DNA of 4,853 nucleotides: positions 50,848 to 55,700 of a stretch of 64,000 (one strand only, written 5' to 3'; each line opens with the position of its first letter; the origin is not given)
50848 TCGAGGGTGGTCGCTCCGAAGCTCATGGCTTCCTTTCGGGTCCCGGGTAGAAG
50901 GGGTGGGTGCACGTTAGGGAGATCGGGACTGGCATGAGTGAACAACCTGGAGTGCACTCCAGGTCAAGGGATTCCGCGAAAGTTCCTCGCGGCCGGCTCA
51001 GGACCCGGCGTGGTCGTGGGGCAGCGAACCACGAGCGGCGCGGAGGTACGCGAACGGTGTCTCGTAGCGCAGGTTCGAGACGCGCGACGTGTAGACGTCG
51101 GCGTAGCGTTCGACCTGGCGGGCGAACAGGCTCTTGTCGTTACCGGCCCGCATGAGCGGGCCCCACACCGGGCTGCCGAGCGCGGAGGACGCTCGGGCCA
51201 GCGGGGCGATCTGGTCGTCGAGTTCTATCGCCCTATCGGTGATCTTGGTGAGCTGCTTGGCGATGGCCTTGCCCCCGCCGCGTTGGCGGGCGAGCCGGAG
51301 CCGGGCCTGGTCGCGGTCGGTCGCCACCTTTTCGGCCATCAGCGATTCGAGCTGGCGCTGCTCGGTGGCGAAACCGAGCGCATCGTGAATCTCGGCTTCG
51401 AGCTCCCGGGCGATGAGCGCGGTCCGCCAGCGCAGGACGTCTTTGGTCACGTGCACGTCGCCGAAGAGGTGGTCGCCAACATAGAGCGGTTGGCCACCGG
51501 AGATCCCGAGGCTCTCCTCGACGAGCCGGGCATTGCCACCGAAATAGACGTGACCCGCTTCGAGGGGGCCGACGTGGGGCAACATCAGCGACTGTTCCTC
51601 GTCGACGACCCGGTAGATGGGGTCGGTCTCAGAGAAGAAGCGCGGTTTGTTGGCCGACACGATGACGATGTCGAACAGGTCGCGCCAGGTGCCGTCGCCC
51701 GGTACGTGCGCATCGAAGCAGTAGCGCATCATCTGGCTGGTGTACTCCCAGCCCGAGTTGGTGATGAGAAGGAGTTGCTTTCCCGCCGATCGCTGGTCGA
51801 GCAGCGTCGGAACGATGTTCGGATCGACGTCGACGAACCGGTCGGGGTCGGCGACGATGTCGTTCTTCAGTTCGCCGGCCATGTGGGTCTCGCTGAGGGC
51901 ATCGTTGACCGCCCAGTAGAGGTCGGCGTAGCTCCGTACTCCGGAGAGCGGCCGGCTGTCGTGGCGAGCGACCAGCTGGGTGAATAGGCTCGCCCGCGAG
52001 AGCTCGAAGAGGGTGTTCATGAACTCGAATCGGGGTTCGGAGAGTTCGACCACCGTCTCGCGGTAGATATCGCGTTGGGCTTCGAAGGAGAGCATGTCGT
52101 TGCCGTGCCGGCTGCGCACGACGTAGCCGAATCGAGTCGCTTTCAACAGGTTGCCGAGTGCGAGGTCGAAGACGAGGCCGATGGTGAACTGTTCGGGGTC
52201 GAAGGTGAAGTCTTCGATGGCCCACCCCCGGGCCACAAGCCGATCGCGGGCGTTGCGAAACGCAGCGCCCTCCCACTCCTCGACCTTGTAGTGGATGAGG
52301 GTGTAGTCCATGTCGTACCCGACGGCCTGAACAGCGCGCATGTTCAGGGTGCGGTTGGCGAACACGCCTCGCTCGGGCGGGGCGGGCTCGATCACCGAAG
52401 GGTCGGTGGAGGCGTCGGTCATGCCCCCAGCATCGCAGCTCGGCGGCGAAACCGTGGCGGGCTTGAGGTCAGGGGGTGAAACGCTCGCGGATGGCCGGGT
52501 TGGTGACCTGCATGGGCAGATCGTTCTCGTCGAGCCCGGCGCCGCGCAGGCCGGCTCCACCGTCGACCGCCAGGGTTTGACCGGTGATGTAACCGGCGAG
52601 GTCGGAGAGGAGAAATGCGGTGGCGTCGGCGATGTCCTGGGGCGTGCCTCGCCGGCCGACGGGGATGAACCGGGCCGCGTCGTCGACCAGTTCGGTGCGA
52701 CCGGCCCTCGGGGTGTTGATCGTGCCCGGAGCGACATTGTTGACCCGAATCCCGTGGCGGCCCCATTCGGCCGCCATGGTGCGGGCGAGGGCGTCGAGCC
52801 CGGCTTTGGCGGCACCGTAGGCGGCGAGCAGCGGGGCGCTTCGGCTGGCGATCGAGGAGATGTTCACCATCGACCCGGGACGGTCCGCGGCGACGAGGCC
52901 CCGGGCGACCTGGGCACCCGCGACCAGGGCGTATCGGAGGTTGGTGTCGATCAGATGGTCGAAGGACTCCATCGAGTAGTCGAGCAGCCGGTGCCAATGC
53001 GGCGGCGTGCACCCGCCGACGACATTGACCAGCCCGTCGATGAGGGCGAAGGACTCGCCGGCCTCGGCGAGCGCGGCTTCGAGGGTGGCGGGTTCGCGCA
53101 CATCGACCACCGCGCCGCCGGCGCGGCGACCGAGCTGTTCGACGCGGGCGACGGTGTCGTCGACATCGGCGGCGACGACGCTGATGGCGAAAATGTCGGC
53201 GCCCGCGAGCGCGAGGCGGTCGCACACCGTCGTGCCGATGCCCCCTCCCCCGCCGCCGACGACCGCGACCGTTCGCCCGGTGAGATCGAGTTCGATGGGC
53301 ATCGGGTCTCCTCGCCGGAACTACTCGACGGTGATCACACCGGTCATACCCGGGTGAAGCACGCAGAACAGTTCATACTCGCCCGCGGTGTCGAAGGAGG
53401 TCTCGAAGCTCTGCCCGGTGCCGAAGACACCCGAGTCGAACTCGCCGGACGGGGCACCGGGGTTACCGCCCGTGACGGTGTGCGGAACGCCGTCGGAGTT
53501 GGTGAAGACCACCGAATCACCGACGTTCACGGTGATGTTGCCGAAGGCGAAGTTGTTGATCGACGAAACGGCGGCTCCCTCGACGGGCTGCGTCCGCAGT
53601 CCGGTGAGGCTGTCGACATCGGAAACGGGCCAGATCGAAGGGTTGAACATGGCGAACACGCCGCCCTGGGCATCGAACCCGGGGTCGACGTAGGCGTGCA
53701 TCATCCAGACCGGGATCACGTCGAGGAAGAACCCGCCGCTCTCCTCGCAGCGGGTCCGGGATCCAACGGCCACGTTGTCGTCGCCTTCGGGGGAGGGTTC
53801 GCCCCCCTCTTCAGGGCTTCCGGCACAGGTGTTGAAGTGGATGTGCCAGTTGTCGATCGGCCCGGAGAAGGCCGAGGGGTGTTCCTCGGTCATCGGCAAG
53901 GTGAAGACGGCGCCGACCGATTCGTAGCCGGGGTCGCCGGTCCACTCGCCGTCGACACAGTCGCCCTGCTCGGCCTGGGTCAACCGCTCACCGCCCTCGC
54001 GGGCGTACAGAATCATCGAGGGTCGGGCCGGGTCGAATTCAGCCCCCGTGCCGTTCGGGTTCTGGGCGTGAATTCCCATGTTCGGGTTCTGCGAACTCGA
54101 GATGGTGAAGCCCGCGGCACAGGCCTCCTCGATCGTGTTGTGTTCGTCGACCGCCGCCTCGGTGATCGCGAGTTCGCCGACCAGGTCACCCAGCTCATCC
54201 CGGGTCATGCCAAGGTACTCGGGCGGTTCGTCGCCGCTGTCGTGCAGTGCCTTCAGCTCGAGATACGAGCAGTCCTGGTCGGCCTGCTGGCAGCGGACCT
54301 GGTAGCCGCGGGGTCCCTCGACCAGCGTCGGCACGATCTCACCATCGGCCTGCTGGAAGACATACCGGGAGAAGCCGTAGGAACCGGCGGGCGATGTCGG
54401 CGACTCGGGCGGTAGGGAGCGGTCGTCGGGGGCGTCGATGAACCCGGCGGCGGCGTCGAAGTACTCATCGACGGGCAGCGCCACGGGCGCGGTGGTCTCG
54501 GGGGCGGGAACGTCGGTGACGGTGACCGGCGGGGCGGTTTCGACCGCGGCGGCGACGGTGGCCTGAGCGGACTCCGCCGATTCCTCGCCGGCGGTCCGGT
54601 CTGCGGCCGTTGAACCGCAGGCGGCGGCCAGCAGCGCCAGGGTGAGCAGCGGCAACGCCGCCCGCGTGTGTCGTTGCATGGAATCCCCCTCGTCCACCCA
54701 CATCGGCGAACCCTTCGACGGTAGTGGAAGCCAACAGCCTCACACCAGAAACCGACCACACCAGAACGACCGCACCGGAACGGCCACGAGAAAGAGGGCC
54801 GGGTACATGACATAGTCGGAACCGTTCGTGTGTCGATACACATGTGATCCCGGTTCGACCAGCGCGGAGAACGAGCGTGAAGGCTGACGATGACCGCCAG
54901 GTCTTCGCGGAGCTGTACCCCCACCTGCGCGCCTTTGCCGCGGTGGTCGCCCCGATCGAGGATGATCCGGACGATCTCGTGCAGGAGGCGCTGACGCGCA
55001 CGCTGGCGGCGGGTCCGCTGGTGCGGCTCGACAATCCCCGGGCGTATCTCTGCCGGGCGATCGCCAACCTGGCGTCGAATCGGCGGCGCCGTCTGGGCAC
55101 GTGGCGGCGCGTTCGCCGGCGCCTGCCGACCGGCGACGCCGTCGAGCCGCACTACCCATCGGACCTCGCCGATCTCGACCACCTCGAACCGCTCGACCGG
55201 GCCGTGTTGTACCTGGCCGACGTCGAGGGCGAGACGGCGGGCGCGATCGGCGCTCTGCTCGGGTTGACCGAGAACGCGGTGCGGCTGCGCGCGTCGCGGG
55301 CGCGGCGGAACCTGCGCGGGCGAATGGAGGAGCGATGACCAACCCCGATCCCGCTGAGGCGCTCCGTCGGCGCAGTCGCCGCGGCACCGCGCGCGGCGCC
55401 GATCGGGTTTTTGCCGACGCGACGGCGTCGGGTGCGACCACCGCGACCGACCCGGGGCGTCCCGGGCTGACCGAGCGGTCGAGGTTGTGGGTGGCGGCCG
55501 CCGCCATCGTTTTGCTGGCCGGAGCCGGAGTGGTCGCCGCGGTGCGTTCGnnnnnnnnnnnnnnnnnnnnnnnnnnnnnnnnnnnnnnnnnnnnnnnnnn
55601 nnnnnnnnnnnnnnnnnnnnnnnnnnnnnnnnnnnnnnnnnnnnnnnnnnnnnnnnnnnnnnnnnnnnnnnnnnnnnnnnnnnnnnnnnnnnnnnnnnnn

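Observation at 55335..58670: Unrecognised ~250-aa four-cysteine extracytoplasmic domain present twice: on the ECF-sigma partner and as a free secreted protein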

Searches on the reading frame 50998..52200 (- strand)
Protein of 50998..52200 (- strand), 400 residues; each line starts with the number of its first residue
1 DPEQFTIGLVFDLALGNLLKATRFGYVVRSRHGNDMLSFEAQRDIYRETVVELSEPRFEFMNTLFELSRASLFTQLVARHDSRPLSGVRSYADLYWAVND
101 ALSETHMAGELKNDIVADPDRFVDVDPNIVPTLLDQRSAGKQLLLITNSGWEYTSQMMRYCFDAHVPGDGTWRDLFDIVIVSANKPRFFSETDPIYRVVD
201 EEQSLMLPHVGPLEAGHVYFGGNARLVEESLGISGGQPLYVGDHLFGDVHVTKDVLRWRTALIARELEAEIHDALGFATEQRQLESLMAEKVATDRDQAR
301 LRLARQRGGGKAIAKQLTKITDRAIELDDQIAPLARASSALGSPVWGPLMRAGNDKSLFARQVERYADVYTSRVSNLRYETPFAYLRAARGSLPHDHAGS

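Call 73: search_protein_families(library=pfam, proteins=[window:50998-52200:-], max_evalue=0.001)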
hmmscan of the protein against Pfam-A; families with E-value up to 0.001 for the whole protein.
window:50998-52200:- (400 aa): 1 family
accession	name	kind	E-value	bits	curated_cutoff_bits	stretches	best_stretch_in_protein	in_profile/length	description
PF05761.20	5_nucleotid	-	5.2e-108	362.3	28.5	1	2-397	60-459/460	5' nucleotidase family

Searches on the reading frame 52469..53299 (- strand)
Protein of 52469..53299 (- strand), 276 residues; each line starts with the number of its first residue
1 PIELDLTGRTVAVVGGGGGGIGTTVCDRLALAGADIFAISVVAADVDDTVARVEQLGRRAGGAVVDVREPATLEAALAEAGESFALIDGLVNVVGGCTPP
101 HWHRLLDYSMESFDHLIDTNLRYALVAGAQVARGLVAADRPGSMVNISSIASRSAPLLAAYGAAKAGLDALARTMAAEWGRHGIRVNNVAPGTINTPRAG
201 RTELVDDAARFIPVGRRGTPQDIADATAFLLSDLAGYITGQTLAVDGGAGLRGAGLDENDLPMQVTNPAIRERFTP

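Call 73: search_protein_families(library=pfam, proteins=[window:52469-53299:-], max_evalue=0.001)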
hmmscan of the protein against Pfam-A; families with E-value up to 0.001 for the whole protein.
window:52469-53299:- (276 aa): 3 families
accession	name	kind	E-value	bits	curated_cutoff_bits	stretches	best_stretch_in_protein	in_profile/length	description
PF13561.12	adh_short_C2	-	2.9e-54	184.6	27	1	20-248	7-234/236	Enoyl-(Acyl carrier protein) reductase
PF00106.31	adh_short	-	1.8e-38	132.4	26.6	1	11-199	2-187/195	short chain dehydrogenase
PF08659.16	KR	-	8.1e-09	36.1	22.6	1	12-177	3-165/180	KR domain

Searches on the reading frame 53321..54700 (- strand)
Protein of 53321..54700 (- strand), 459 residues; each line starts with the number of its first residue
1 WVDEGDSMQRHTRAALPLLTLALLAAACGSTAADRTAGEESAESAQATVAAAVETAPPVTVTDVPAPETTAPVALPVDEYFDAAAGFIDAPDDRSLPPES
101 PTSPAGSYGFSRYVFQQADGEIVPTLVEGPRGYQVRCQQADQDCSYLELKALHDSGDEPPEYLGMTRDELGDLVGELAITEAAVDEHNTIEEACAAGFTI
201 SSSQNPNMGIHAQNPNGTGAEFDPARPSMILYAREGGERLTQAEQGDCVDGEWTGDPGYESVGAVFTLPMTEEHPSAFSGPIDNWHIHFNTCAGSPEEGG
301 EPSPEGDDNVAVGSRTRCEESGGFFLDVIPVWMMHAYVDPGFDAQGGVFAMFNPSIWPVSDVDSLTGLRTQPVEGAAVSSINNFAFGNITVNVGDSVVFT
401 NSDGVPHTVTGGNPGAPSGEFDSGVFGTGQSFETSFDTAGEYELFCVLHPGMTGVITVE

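Call 6: search_protein_families(library=pfam, proteins=[window:53321-54700:-], max_evalue=1)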
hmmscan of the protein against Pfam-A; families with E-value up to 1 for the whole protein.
window:53321-54700:- (459 aa): 3 families
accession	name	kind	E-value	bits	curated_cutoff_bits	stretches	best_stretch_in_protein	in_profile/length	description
PF00127.26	Copper-bind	-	2e-08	35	21.2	1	384-459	14-99/99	Copper binding proteins, plastocyanin/azurin family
PF13473.12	Cupredoxin_1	-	0.12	12.8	27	1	427-458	71-104/104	Cupredoxin-like domain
PF23928.1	DUF7266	-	0.99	9.5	27.6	0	13-76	15-78/145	Family of unknown function (DUF7266)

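Call 7: search_protein_families(library=ncbifam, proteins=[window:53321-54700:-], max_evalue=1)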
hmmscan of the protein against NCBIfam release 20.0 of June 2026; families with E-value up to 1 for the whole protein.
window:53321-54700:- (459 aa): 3 families
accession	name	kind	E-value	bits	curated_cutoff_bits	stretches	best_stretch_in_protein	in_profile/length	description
TIGR02656.1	cyanin_plasto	equivalog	1.1e-08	35.4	87.85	1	383-459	13-99/99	plastocyanin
TIGR02657.1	amicyanin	equivalog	2.6e-07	31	110.2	1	386-459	10-83/83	amicyanin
TIGR03102.1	halo_cynanin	subfamily_domain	0.0075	16.3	93.8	1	374-459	27-115/115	halocyanin domain-containing protein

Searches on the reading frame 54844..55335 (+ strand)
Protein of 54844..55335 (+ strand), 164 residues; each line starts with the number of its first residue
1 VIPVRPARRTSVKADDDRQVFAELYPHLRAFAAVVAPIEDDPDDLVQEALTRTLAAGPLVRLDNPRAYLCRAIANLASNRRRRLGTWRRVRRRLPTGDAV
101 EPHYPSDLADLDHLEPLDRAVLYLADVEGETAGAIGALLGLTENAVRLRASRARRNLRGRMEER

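Call 6: search_protein_families(library=pfam, proteins=[window:54844-55335:+], max_evalue=1)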
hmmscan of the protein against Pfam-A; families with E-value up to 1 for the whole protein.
window:54844-55335:+ (164 aa): 3 families
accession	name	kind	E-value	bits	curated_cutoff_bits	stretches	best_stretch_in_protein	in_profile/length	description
PF08281.18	Sigma70_r4_2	-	2.5e-09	37.1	25.7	1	111-157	8-54/54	Sigma-70, region 4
PF04545.22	Sigma70_r4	-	4e-08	33.1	24.1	1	111-158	2-49/50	Sigma-70, region 4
PF04542.20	Sigma70_r2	-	4.9e-06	26.7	24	1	21-84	2-68/71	Sigma-70 region 2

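Call 7: search_protein_families(library=ncbifam, proteins=[window:54844-55335:+], max_evalue=1)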
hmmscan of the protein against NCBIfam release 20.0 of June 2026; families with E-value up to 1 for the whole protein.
window:54844-55335:+ (164 aa): 42 families (the best 25 are shown)
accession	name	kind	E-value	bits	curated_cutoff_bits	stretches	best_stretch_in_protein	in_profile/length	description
TIGR02983.1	SigE-fam_strep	subfamily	7.9e-13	48.6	141.55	1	13-163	4-160/162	SigE family RNA polymerase sigma factor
NF058625.1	sigma_PG0214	equivalog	2.6e-11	43.5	130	1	21-163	10-163/170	GFO_1088 family ECF-type sigma factor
TIGR02937.1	sigma70-ECF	superfamily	4.3e-09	36.2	42.9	2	111-160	115-164/165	sigma-70 family RNA polymerase sigma factor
NF007214.0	PRK09636.1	subfamily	8.2e-09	35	271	1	15-159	4-161/293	RNA polymerase sigma factor SigJ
TIGR02985.1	Sig70_bacteroi1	subfamily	1.6e-07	31.7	126.4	1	18-91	4-78/162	RNA polymerase sigma-70 factor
TIGR02957.1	SigX4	subfamily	5.6e-07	29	323.25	1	21-160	3-155/281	RNA polymerase sigma-70 factor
NF006089.0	PRK08241.1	subfamily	2.5e-06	26.8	240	1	108-160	151-203/343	RNA polymerase subunit sigma-70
NF006623.1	PRK09191.1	subfamily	9.5e-06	25.5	240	1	19-162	4-137/258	PhyR family response regulator anti-anti-sigma factor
NF009179.0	PRK12527.1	equivalog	1.4e-05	25.2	162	1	39-84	19-64/159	RNA polymerase sigma factor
TIGR02989.1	Sig-70_gvs1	subfamily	2.3e-05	24.4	124.55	1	21-88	7-75/158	RNA polymerase sigma-70 factor, Rhodopirellula/Verrucomicrobium family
NF007229.0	PRK09647.1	equivalog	2.4e-05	23.8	265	1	108-163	148-204/220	RNA polymerase sigma factor SigE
NF008888.0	PRK11922.1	equivalog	4.6e-05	23.2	204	1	111-163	146-198/231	RNA polymerase sigma factor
NF009171.0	PRK12518.1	equivalog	5.3e-05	23.1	208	1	42-161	53-184/191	RNA polymerase sigma factor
TIGR02947.1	SigH_actino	hypoth_equivalog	6.2e-05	22.8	251.55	1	110-161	128-179/193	RNA polymerase sigma-70 factor, TIGR02947 family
NF009192.0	PRK12540.1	equivalog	8.2e-05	22.3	307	1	25-81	15-73/182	RNA polymerase sigma factor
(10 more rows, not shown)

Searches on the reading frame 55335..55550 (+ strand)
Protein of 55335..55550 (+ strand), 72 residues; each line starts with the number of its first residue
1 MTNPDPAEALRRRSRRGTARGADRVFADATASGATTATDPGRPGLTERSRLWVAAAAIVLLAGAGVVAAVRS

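Call 64: find_homologous_proteins(query=A5, max_evalue=10)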
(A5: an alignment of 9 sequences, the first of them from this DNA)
Query A5 (9 sequences) (72 aa, profile of the alignment): 3 proteins with E <= 10 among 8000 candidates.
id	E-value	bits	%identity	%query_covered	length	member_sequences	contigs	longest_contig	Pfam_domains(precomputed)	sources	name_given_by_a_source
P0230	5.3e-10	57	44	82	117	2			-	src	-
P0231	3.1e-5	42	50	36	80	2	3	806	-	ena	-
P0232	2.2e-3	36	52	35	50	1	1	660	-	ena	-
